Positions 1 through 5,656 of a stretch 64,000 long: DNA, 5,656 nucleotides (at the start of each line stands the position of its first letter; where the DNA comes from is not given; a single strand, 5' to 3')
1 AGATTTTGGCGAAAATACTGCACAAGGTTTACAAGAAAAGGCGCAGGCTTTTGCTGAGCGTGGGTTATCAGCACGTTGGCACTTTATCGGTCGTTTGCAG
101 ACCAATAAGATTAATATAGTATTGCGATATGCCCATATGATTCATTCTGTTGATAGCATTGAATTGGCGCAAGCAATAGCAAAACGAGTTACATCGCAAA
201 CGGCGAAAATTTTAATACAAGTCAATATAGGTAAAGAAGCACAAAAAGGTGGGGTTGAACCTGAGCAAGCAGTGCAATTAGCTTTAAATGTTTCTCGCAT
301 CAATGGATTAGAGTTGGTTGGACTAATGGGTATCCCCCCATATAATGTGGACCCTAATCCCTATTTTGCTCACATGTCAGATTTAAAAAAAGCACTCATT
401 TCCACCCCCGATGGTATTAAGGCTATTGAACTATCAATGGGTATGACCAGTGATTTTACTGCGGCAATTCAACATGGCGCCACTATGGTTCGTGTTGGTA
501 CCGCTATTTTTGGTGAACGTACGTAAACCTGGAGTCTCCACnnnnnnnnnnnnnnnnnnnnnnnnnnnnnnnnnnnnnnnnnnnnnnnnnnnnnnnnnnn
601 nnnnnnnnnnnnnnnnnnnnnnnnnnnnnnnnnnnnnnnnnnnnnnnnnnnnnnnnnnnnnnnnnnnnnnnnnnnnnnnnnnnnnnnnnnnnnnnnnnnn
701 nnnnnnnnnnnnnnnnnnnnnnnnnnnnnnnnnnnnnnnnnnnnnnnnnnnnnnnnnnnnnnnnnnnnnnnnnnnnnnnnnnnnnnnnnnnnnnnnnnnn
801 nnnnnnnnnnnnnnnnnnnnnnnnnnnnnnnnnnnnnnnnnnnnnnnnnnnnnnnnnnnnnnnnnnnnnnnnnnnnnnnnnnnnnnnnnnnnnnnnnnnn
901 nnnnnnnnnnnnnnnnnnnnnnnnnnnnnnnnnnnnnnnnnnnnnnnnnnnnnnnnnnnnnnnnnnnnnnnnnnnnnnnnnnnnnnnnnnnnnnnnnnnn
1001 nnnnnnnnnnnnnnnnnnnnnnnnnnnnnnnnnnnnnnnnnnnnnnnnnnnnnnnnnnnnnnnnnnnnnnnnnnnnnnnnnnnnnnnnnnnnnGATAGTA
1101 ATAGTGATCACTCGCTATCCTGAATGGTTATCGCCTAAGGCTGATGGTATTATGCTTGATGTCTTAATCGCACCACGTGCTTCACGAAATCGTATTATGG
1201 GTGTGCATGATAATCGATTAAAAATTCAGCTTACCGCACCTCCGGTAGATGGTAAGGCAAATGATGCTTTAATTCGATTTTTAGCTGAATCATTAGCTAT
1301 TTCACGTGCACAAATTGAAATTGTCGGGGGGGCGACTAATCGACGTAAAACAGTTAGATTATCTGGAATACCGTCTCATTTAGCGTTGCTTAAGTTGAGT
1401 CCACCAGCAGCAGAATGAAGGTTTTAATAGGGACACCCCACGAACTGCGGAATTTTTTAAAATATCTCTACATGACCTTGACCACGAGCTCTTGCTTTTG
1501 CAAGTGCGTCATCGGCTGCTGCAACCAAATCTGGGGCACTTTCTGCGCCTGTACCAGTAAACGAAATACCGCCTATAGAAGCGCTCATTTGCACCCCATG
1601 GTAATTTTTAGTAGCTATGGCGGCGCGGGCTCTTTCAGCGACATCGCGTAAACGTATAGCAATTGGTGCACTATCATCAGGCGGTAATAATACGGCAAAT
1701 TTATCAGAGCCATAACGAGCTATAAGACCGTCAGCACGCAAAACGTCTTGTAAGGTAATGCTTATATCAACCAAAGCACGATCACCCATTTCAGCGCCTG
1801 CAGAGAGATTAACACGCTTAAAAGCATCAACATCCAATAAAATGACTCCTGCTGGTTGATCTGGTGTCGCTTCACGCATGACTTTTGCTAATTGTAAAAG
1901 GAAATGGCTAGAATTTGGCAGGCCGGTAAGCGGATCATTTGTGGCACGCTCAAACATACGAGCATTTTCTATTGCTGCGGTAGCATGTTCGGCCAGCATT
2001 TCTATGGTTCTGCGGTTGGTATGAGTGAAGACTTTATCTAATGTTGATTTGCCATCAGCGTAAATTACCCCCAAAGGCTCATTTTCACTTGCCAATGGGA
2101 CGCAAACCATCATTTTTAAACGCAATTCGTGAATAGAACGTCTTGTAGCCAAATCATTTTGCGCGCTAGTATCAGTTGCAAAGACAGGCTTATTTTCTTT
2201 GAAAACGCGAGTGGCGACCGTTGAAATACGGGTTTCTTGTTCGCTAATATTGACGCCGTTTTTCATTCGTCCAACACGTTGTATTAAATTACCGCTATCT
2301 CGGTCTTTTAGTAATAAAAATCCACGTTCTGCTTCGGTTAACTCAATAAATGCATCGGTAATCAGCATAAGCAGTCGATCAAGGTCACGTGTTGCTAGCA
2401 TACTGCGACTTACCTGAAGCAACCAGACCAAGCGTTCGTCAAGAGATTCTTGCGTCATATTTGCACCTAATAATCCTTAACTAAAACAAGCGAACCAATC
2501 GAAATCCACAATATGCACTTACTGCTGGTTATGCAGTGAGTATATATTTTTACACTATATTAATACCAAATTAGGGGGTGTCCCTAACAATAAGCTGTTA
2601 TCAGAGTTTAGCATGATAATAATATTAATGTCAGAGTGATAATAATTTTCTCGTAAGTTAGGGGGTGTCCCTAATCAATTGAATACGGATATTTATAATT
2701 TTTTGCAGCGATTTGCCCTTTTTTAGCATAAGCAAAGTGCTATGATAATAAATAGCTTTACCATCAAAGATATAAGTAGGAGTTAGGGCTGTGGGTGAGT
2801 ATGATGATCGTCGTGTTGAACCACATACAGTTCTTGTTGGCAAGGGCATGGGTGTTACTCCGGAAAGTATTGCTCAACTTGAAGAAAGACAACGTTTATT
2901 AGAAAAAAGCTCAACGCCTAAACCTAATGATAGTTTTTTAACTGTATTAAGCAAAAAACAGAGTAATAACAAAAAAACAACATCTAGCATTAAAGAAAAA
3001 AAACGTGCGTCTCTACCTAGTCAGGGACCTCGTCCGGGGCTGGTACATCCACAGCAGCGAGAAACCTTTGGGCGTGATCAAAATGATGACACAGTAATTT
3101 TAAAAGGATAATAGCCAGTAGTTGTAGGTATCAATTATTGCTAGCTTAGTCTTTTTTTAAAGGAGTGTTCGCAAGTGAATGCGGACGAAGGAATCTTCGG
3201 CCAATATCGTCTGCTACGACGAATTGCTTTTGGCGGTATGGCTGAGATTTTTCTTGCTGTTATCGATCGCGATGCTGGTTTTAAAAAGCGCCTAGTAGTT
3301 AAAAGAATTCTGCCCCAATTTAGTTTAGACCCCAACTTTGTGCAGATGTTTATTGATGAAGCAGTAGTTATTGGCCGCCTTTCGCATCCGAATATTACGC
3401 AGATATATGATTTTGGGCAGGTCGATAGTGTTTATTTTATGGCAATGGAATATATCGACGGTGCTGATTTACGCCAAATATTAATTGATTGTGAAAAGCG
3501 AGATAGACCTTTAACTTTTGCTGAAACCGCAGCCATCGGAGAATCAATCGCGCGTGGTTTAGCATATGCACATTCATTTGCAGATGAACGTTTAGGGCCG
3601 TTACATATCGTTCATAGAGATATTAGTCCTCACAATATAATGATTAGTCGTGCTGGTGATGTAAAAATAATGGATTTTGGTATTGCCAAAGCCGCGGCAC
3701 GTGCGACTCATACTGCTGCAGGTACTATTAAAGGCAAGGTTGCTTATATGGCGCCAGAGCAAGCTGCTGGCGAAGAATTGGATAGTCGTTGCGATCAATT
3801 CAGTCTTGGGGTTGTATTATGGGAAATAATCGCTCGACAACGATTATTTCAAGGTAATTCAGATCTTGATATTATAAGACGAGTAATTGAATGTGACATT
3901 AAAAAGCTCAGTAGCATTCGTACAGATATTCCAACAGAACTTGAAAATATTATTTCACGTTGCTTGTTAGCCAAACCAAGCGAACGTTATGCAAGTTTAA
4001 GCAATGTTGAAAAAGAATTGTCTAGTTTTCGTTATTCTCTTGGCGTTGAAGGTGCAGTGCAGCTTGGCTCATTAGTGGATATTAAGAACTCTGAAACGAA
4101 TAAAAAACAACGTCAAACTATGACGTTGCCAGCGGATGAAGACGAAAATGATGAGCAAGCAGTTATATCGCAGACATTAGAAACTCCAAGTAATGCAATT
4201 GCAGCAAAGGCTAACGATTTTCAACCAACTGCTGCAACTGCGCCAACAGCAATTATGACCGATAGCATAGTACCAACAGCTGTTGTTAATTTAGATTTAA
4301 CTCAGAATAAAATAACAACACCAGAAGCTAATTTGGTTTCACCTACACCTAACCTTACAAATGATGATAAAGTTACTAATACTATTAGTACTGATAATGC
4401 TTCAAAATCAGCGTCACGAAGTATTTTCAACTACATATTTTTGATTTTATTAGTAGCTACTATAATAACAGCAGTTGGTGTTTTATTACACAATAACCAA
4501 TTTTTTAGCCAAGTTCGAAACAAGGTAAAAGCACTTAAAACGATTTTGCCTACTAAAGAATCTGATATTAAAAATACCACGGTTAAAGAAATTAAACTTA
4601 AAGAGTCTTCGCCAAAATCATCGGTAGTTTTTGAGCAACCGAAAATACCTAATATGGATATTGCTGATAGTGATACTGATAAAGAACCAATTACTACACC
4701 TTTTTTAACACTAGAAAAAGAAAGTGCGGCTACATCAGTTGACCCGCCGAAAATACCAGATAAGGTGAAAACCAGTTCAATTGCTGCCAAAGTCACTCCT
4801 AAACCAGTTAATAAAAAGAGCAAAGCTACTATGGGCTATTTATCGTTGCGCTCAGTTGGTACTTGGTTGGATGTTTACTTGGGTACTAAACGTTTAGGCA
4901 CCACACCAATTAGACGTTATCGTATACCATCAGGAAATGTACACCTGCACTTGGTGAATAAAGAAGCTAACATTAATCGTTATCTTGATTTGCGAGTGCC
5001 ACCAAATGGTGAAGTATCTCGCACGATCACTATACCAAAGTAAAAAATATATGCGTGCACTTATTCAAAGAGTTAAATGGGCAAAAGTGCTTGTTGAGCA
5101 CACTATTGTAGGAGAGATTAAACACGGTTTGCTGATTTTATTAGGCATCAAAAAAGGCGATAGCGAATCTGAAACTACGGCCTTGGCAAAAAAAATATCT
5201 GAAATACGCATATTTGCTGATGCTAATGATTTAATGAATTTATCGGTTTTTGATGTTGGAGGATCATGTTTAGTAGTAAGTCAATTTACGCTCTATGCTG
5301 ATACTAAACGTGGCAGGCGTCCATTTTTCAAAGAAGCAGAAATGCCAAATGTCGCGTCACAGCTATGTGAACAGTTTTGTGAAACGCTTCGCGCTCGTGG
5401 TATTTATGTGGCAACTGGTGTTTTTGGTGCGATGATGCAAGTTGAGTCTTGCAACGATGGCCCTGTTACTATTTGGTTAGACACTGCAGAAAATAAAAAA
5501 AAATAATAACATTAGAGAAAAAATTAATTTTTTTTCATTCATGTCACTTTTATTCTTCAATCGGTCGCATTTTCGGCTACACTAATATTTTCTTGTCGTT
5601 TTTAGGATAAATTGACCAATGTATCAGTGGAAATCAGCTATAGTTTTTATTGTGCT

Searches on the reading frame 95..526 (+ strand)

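Call 61: search_protein_families(library=pfam, proteins=[window:95-526:+], max_evalue=0.00001)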
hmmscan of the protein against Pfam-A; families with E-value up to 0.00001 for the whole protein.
window:95-526:+ (143 aa): 1 family
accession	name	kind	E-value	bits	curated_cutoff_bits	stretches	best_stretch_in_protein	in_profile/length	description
PF01168.26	Ala_racemase_N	-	6.8e-17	62.4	24.1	1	5-142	81-219/220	Alanine racemase, N-terminal domain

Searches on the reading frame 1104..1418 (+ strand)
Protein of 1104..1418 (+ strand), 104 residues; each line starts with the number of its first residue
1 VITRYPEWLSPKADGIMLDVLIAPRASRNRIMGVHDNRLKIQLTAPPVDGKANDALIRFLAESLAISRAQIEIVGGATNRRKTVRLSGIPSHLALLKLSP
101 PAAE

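Call 10: search_protein_families(library=ncbifam, proteins=[window:1104-1418:+])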
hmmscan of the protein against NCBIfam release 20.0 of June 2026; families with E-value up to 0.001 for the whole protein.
window:1104-1418:+ (104 aa): 5 families
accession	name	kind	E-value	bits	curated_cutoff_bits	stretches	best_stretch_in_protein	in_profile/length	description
TIGR00251.3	TIGR00251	subfamily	3.8e-27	94.4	35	1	17-86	2-71/71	DUF167 family protein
NF003466.1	PRK05090.1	exception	2.6e-24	85.3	138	1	12-87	5-80/93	DUF167 family protein YggU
NF002348.0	PRK01310.1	equivalog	1.7e-16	60.1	115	1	10-94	6-95/106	hypothetical protein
NF001887.0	PRK00647.1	equivalog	1.6e-15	56.8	104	1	17-86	7-76/100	hypothetical protein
NF002419.1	PRK01530.1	equivalog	7.4e-13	48.6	110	1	12-98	8-98/103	A1G_07140 family DUF167 domain protein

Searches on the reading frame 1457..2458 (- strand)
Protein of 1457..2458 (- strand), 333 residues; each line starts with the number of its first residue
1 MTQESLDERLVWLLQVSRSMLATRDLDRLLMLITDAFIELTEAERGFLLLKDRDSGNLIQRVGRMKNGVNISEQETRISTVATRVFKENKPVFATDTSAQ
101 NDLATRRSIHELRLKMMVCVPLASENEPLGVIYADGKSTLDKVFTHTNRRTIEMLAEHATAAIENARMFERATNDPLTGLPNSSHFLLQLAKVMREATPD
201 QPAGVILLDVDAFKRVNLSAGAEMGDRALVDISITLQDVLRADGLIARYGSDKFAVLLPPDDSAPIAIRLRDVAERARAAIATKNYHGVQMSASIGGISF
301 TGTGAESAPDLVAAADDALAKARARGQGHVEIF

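Call 10: search_protein_families(library=ncbifam, proteins=[window:1457-2458:-])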
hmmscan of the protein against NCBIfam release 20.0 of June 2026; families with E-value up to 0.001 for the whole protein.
window:1457-2458:- (333 aa): 23 families
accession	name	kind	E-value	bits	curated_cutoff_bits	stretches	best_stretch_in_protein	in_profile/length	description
NF007423.1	PRK09966.1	equivalog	2.9e-29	102.1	325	1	152-319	219-386/390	diguanylate cyclase DgcN/YfiN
NF041606.1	dguan_cyc_DgcA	equivalog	3.1e-28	98.7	370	1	12-332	16-338/340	diguanylate cyclase DgcA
TIGR00254.1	GGDEF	domain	8e-28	97.2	37.4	1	171-331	4-165/168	diguanylate cyclase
NF038266.1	diguan_SiaD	equivalog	1.5e-24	86.8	290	1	165-327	87-249/252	biofilm regulation diguanylate cyclase SiaD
NF007135.0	PRK09581.1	equivalog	8.2e-23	80.9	474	1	168-330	288-452/457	PleD family two-component system response regulator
NF045675.1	PhdiestaseDibA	equivalog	1.5e-19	69.8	980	1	171-327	202-358/623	phosphodiesterase DibA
NF007474.0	PRK10060.1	equivalog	5.3e-19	67.9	782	1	166-333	231-395/663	cyclic di-GMP phosphodiesterase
NF007380.0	PRK09894.1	equivalog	2.1e-18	66.7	256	1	142-327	101-281/296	diguanylate cyclase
NF007298.0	PRK09776.1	equivalog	1.4e-17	62.9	1135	1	170-333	682-845/1111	diguanylate cyclase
NF051473.1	DigCycDgcsShew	equivalog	3.7e-17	62.6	400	1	153-329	116-287/291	diguanylate cyclase DgcS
NF053781.1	cdiGMPphdstlr2612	equivalog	4e-17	61.2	1600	1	168-333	836-1002/1268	Tlr1612 family c-di-GMP phosphodiesterase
NF007599.0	PRK10245.1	equivalog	4.7e-15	54.9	402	1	164-332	201-369/371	diguanylate cyclase AdrA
NF008467.0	PRK11359.1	equivalog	7.3e-14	50.7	857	1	171-329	375-527/800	oxygen-sensing cyclic-di-GMP phosphodiesterase DosP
NF011955.1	PRK15426.1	equivalog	1.3e-13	49.9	408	1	172-330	398-558/564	cellulose biosynthesis regulator diguanylate cyclase DgcQ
NF047654.1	DiguCycDgcRLepto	equivalog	9.7e-13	47.7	500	1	165-329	126-292/295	diguanylate cyclase DgcR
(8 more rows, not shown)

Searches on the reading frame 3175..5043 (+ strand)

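Call 10: search_protein_families(library=ncbifam, proteins=[window:3175-5043:+])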
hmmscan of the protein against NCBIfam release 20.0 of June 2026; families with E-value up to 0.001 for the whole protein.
window:3175-5043:+ (622 aa): 12 families
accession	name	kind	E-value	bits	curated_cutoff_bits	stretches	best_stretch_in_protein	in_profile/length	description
NF033483.0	PknB_PASTA_kin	equivalog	2.5e-79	267.8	450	1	9-452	7-368/563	Stk1 family PASTA domain-containing Ser/Thr kinase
NF052427.1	StpK7MSMEG_1200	equivalog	4.5e-41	141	900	1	7-280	5-263/601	serine/threonine protein kinase StpK7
NF047741.1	antiphage_MADS6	equivalog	2.7e-35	122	460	2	108-285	291-460/612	methylation-associated defense system protein kinase MAD6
NF009651.0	PRK13184.1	equivalog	3.7e-30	104.6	839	1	9-285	2-290/932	serine/threonine-protein kinase PknD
TIGR03903.1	TOMM_kin_cyc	equivalog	8.1e-24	83.6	705.75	1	56-242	22-206/1267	TOMM system kinase/cyclase fusion protein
NF038150.1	lanthi_synth_IV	equivalog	2e-15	56.2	650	1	61-323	241-471/851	class IV lanthionine synthetase LanL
NF053615.1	SerThrKinAfsKStmc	equivalog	3.6e-13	49.1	1300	1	8-352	12-335/809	protein serine/threonine kinase AfsK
NF033442.0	BREX_PglW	equivalog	1.3e-11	43.1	990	1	62-287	260-488/1391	BREX system serine/threonine kinase PglW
NF043056.1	T4SS_LegK1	equivalog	6.3e-10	38.2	550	1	84-283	151-352/516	Dot/Icm T4SS effector kinase LegK1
NF038151.1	lanthi_synth_III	equivalog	3.3e-09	35.7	575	1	62-218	273-422/833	class III lanthionine synthetase LanKC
NF011463.0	PRK14879.1-4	equivalog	5e-05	22.8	188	1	84-179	90-168/237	Kae1-associated kinase Bud32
TIGR03724.2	arch_bud32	equivalog_domain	8.2e-05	22.2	125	1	87-181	68-141/193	KEOPS complex kinase/ATPase Bud32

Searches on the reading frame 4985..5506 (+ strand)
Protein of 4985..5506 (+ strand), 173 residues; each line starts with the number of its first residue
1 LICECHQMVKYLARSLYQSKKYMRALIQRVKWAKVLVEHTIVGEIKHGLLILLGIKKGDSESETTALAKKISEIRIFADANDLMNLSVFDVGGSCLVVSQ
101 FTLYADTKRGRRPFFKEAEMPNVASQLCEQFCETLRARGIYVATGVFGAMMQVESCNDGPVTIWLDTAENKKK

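Call 34: search_protein_families(library=pfam, proteins=[window:4985-5506:+], max_evalue=0.01)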
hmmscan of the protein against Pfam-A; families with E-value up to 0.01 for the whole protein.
window:4985-5506:+ (173 aa): 1 family
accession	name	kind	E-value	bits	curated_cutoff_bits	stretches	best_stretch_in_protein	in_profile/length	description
PF02580.21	Tyr_Deacylase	-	3.3e-53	180.3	25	1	24-166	1-144/144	D-Tyr-tRNA(Tyr) deacylase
